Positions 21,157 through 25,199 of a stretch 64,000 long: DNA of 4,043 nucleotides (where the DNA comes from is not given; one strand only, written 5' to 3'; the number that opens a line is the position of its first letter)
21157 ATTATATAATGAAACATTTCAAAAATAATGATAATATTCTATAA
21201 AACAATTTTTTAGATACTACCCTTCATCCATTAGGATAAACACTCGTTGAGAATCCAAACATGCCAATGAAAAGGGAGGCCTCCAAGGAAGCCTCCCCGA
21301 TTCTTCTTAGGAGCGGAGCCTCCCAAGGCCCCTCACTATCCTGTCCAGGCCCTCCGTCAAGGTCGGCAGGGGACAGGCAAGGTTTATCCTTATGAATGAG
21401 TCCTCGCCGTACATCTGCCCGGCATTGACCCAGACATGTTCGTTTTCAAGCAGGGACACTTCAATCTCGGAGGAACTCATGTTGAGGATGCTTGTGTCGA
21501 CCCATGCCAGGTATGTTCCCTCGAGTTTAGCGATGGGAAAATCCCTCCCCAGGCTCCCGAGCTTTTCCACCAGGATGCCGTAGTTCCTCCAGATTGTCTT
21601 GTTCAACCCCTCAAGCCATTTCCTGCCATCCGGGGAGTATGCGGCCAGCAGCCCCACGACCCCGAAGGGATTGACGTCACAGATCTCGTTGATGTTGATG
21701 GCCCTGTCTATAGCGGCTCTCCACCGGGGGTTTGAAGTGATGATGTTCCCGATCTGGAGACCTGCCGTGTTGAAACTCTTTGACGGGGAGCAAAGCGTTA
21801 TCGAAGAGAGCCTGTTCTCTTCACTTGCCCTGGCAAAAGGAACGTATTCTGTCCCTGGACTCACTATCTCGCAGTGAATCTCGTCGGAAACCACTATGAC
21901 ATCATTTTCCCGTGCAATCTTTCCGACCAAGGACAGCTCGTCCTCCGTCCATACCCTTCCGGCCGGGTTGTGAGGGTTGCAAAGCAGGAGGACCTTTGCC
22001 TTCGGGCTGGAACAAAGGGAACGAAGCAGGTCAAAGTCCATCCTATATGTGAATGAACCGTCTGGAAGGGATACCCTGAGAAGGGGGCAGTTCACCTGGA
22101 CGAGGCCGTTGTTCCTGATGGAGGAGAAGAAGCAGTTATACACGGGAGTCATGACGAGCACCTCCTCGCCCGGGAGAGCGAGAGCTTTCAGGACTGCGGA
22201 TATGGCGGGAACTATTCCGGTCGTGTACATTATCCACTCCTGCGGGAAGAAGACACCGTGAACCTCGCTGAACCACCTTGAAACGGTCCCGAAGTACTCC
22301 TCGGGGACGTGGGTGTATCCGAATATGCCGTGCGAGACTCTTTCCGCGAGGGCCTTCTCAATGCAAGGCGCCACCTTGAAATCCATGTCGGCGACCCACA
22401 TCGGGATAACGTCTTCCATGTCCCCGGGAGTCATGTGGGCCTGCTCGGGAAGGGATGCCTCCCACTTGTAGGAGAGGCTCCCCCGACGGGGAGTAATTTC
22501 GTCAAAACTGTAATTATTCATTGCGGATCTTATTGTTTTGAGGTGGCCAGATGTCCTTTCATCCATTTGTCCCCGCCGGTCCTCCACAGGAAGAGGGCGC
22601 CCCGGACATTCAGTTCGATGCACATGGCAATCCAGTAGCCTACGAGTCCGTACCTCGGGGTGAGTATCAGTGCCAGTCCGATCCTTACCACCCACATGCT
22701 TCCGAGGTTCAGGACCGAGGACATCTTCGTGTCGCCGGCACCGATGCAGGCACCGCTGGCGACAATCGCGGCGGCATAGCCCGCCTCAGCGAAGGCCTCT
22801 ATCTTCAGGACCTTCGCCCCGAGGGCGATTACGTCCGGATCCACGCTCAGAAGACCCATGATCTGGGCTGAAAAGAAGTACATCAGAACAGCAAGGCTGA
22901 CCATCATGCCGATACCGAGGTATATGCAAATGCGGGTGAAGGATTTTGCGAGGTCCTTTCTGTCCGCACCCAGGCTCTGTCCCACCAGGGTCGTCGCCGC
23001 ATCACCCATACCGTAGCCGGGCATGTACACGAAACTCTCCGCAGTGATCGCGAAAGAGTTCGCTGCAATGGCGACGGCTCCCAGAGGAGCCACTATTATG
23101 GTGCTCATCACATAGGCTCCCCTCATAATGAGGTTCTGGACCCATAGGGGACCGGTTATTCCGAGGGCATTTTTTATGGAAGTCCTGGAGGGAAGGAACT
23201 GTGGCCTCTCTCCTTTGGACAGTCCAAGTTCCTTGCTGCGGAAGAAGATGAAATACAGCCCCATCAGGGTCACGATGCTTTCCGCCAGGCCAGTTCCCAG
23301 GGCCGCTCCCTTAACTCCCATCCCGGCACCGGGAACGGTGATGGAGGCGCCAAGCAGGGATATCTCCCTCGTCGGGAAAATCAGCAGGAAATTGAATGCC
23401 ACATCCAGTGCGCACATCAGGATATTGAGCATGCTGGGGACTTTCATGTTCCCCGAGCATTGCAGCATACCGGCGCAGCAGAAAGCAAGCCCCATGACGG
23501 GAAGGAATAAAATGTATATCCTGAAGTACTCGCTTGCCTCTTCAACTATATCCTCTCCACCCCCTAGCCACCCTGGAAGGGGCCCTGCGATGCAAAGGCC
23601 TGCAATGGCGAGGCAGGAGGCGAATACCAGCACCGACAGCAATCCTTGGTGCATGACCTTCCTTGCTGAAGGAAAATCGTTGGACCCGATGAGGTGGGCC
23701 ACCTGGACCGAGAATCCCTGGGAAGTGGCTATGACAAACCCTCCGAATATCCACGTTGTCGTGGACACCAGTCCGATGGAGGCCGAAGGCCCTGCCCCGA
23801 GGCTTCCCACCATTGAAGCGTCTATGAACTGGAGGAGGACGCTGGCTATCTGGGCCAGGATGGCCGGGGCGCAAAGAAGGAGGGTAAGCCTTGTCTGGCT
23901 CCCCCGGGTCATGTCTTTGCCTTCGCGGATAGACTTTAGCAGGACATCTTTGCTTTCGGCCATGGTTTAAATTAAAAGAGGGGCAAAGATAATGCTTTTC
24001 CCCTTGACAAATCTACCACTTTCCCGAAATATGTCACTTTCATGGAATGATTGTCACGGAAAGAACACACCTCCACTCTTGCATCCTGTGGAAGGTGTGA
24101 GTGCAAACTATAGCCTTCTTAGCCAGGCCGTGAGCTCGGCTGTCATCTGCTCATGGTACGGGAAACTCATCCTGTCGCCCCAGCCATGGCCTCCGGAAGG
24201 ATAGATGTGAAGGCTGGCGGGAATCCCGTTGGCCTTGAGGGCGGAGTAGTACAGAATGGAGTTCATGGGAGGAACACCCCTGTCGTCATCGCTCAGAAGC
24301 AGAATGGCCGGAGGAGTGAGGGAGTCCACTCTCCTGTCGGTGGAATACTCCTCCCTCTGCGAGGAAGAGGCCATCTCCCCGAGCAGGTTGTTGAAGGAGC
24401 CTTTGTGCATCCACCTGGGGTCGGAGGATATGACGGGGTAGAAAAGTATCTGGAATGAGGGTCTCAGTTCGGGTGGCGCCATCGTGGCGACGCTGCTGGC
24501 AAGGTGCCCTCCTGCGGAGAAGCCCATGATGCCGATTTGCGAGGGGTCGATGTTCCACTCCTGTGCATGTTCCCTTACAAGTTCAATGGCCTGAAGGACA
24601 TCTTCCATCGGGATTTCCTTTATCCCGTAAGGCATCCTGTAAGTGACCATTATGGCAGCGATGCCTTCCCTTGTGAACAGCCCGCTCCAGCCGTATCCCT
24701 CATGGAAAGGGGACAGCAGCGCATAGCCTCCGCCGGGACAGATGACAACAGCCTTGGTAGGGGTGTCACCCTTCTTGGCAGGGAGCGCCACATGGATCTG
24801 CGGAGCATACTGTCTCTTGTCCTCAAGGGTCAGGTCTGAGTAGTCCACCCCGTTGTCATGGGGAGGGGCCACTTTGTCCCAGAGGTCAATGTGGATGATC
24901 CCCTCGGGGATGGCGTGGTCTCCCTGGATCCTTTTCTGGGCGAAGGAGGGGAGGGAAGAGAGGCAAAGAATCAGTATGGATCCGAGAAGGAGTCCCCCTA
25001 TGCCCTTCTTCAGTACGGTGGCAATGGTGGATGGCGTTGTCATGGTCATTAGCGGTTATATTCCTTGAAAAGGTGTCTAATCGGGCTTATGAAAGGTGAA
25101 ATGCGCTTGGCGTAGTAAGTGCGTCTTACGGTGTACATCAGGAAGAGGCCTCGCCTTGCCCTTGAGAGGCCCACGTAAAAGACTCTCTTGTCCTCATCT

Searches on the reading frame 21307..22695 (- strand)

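Call 16: search_protein_families(library=pfam, proteins=[window:21307-22695:-], max_evalue=0.001)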
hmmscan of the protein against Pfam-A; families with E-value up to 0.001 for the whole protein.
window:21307-22695:- (462 aa): 1 family
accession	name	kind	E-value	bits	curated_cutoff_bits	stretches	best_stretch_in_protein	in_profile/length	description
PF00155.27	Aminotran_1_2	-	2e-36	126.4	19.7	1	97-453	4-361/361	Aminotransferase class I and II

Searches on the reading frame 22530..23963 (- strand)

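Call 16: search_protein_families(library=pfam, proteins=[window:22530-23963:-], max_evalue=0.001)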
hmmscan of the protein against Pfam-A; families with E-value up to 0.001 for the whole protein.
window:22530-23963:- (477 aa): 1 family
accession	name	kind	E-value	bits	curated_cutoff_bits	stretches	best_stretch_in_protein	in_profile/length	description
PF01554.23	MatE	-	1.7e-55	187.5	24.9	2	272-432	1-160/161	MatE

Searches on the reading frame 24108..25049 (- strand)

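Call 16: search_protein_families(library=pfam, proteins=[window:24108-25049:-], max_evalue=0.001)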
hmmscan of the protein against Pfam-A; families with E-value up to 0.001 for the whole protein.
window:24108-25049:- (313 aa): 6 families
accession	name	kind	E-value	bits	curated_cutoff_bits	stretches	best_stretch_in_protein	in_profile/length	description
PF20434.5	BD-FAE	-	4e-17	62.9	26.8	1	88-190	4-109/215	BD-FAE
PF07859.19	Abhydrolase_3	-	3e-16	60.3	25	1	106-262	6-168/210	alpha/beta hydrolase fold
PF00326.27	Peptidase_S9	-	1.5e-14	54.5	22.6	1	148-310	45-206/213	Prolyl oligopeptidase family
PF01738.24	DLH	-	2.8e-08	34.1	21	1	148-305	74-204/217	Dienelactone hydrolase family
PF00135.34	COesterase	-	8.2e-05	22.2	27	1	101-189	106-202/515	Carboxylesterase family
PF12146.15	Hydrolase_4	-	0.00023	21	27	0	149-214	60-118/239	Serine aminopeptidase, S33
